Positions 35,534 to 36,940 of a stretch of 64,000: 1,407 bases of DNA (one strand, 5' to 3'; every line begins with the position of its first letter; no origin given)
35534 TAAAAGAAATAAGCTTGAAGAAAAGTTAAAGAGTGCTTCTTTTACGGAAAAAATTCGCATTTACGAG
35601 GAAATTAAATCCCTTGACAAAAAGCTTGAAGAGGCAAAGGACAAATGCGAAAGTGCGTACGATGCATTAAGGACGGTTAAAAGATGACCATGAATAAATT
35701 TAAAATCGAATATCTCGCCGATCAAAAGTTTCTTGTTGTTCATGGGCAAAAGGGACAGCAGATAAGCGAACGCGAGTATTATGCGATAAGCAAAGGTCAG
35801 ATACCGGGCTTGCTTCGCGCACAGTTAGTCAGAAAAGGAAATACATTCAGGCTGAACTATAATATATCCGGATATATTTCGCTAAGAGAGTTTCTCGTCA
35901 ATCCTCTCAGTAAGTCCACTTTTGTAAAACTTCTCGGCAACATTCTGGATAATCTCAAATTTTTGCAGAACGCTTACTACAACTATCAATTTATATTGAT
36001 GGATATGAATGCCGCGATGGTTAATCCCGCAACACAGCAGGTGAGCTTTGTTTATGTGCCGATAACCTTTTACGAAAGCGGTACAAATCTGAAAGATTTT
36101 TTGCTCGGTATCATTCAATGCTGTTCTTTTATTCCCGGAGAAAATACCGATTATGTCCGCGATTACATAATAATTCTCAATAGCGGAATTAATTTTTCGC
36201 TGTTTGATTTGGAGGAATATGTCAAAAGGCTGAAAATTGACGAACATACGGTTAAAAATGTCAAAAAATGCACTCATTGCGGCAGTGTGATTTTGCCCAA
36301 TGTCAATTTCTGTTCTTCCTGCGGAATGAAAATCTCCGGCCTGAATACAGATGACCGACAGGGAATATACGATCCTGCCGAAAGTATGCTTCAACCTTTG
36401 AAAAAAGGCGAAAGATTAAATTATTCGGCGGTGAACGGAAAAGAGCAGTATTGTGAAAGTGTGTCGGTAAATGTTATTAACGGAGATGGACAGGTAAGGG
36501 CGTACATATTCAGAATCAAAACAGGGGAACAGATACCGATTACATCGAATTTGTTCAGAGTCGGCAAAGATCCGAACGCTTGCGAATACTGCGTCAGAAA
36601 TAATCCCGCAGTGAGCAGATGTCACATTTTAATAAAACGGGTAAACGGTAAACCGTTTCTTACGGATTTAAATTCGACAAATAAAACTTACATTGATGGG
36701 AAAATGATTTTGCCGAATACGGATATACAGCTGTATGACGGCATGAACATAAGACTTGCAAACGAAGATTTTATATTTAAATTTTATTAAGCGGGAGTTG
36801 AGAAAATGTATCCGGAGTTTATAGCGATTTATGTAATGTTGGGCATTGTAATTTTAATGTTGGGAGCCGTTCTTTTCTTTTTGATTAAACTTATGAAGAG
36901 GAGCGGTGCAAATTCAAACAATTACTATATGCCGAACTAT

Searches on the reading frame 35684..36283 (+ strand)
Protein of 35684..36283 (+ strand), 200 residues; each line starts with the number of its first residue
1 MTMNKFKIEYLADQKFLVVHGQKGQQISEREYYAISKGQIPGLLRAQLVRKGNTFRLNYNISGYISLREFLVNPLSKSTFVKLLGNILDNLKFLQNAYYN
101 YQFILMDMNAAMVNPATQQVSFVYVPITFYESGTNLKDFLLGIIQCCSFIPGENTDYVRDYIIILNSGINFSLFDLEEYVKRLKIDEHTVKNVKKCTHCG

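Call 50: search_solved_structures(query=A4, max_evalue=10, show_alignments=3)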
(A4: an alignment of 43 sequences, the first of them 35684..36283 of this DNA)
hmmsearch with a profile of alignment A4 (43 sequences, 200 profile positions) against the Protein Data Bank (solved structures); distinct sequences matched with E-value up to 10: 41.
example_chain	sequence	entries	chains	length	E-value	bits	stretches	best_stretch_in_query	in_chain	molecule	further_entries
2xa4_A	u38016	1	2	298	0.19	14.3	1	27-94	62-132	TYROSINE-PROTEIN KINASE JAK2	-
3zmm_A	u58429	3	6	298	0.19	14.3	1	27-94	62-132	TYROSINE-PROTEIN KINASE JAK2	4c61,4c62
6aaj_A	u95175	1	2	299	0.19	14.3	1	27-94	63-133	Tyrosine-protein kinase JAK2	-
4e6d_A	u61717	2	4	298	0.29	13.7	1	27-94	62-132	Tyrosine-protein kinase JAK2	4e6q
6tpd_A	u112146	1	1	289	0.42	13.2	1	27-94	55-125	Tyrosine-protein kinase JAK2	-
7uyw_A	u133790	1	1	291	0.44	13.1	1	27-94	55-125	Tyrosine-protein kinase JAK2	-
7ll5_A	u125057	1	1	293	0.44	13.1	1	27-94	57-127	Tyrosine-protein kinase JAK2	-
3e62_A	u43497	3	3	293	0.44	13.1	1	27-94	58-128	Tyrosine-protein kinase JAK2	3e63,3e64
2b7a_A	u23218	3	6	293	0.44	13.1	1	27-94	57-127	Tyrosine-protein kinase JAK2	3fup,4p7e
5tq4_A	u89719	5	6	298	0.45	13.1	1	27-94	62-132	Tyrosine-protein kinase JAK2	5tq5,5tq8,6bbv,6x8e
7q7i_A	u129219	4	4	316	0.45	13.1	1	27-94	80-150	Tyrosine-protein kinase JAK2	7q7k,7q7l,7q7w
4ytc_A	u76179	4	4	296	0.45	13.1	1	27-94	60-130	Tyrosine-protein kinase JAK2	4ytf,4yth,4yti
3krr_A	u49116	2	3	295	0.45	13.1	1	27-94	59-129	Tyrosine-protein kinase JAK2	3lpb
3ugc_A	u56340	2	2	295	0.45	13.1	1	27-94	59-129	Tyrosine-protein kinase JAK2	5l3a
7ll4_A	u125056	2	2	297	0.46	13.1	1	27-94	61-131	Tyrosine-protein kinase JAK2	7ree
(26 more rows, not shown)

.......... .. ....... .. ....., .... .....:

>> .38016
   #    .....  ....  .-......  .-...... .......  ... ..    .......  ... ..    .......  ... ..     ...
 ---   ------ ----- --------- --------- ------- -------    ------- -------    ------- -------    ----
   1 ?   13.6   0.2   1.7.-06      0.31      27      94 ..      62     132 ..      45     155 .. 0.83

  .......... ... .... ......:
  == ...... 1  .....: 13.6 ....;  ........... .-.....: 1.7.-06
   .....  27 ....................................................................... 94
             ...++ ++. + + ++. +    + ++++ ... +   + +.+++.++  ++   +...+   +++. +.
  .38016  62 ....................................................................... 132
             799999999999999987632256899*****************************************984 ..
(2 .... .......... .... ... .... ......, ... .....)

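Call 51: search_protein_families(library=pfam, alignment_id=A4, max_evalue=1)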
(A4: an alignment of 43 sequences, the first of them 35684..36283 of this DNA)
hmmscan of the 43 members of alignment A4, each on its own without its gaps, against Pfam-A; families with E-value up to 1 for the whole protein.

A. member 1, window:35684-36283:+ (200 aa): 2 families
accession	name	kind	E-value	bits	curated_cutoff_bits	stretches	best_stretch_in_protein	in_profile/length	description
PF19909.4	DUF6382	-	5.8e-09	36.3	26.7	1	13-142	6-138/163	Domain of unknown function (DUF6382)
PF14745.11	WASH-4_N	-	0.058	12.3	25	1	57-120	417-479/572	WASH complex subunit 4, N-terminal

B. families by the number of members that match (of 43 scanned): 30 families (the first 25 are shown)
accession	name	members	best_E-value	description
PF19909.4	DUF6382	43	1.1e-18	Domain of unknown function (DUF6382)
PF07346.16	DUF1477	2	0.016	Protein of unknown function (DUF1477)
PF14745.11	WASH-4_N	2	0.058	WASH complex subunit 4, N-terminal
PF06309.17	Torsin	1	0.0019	Torsin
PF09378.16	HAS-barrel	1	0.01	HAS barrel domain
PF23024.1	AMP-dom_DIP2-like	1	0.042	Disco-interacting protein 2-like, AMP domain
PF15432.12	Sec-ASP3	1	0.048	Accessory Sec secretory system ASP3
PF23315.1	PEX6_4th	1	0.049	PEX6 fourth domain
PF22927.2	INT1_R3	1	0.053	Integrator complex subunit 1, R3 domain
PF12872.13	OST-HTH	1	0.058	OST-HTH/LOTUS domain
PF09687.15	PRESAN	1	0.066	Plasmodium RESA N-terminal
PF03997.17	VPS28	1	0.071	VPS28 protein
PF21667.2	Nop5_N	1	0.072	Nop5, N-terminal domain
PF21427.2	Gp7_5th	1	0.081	Baseplate wedge protein gp7, domain V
PF02759.24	RUN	1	0.089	RUN domain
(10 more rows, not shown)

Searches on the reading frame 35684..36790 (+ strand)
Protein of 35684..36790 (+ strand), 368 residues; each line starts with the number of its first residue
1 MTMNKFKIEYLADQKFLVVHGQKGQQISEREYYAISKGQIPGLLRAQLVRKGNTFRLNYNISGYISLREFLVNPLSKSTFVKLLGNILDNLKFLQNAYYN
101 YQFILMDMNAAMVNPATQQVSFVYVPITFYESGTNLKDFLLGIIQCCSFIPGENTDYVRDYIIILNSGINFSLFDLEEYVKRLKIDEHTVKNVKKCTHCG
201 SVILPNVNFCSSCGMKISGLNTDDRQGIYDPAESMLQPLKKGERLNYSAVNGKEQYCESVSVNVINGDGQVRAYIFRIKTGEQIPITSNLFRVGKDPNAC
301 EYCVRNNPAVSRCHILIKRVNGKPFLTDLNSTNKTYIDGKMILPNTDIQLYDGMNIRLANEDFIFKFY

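Call 5: search_protein_families(library=pfam, proteins=[window:35684-36790:+], max_evalue=0.01)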
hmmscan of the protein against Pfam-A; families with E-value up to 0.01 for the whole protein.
window:35684-36790:+ (368 aa): 8 families
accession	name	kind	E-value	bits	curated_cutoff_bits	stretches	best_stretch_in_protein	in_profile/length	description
PF00498.31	FHA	-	1.6e-13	51.3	20.7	1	292-358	2-66/67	FHA domain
PF19909.4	DUF6382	-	2.5e-08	34.2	26.7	1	14-142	7-138/163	Domain of unknown function (DUF6382)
PF13240.11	Zn_Ribbon_1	-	2.1e-06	27.8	25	1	195-216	1-22/23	zinc-ribbon domain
PF16697.10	Yop-YscD_cpl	-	3.9e-05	24.3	33.2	1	280-353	8-80/94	Inner membrane component of T3SS, cytoplasmic domain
PF17032.10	Zn_ribbon_15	-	0.00018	22.6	28.9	1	138-214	35-73/73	zinc-ribbon family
PF13248.11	Zn_ribbon_3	-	0.00043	20.1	27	1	194-217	3-26/26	zinc-ribbon domain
PF12773.13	DZR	-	0.0011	19.5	27.3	1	193-214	24-45/45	Double zinc ribbon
PF12172.15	zf-ChsH2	-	0.0031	17.7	23.2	1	194-214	12-32/37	ChsH2, rubredoxin-like zinc ribbon domain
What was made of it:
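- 35684..36790 (+): TseJ-like cytoplasmic protein: DUF6382, zinc ribbon and FHA domain. Pfam FHA E=1.6e-13, DUF6382 E=2.5e-8, zinc ribbon E=2e-6 (call 5).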

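Call 7: search_solved_structures(query=window:35684-36787:+, max_evalue=1)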
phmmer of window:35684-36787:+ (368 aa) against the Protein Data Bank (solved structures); distinct sequences matched with E-value up to 1: 18.
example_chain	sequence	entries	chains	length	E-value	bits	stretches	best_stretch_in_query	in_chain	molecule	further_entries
6hc1_A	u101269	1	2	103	0.00013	24.4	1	280-367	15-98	GGDEF domain protein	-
6hc0_B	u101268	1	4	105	0.00014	24.3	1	280-367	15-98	GGDEF domain protein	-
6hbz_A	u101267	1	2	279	0.00088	21.7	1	280-367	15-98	GGDEF domain protein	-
8s05_C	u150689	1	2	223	0.0039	19.6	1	304-361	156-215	Conserved protein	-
5a8i_A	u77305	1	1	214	0.0049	19.2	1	304-362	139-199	ARNA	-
1uht_A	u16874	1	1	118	0.0063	18.9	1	289-360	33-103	expressed protein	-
3vpy_A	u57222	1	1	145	0.031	16.6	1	322-361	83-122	FHA domain-containing protein DDL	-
2lc1_A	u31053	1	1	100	0.033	16.5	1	307-366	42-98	Putative uncharacterized protein TB39.8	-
3po8_A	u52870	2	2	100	0.034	16.5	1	307-366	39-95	Putative uncharacterized protein TB39.8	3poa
2jpe_A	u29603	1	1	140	0.12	14.6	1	289-346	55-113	Nuclear inhibitor of protein phosphatase 1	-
6ccd_A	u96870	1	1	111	0.13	14.5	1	293-362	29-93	ABC transporter ATP-binding/permease protein Rv1747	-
3oun_A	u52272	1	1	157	0.2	14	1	307-364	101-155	Putative uncharacterized protein TB39.8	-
1g3g_A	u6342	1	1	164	0.2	14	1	254-356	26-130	PROTEIN KINASE SPK1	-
1j4o_A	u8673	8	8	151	0.22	13.8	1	288-356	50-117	PROTEIN KINASE SPK1 | Serine/threonine-protein kinase RAD53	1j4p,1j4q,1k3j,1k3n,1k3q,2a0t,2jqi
6c4u_B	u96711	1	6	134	0.23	13.7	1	264-356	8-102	Forkhead-associated 1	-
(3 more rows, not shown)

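Call 62: search_protein_families(library=ncbifam, proteins=[window:35684-36790:+], max_evalue=0.01)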
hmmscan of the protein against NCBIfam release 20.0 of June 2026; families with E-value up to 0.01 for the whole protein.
window:35684-36790:+ (368 aa): 3 families
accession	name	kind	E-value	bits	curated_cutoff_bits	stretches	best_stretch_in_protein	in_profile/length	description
NF049868.1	FhaB_Rv0019c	equivalog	0.00043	20.3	125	1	279-351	76-146/158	FHA domain-containing protein FhaB/FipA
NF045510.1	4Cys_prefix_kin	domain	0.00085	19.5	24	0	206-216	15-25/26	4-Cys prefix domain-containing protein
NF052573.1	HisKinEspAMyxo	equivalog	0.0028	15.7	1400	1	306-343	61-99/755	serine histidine kinase EspA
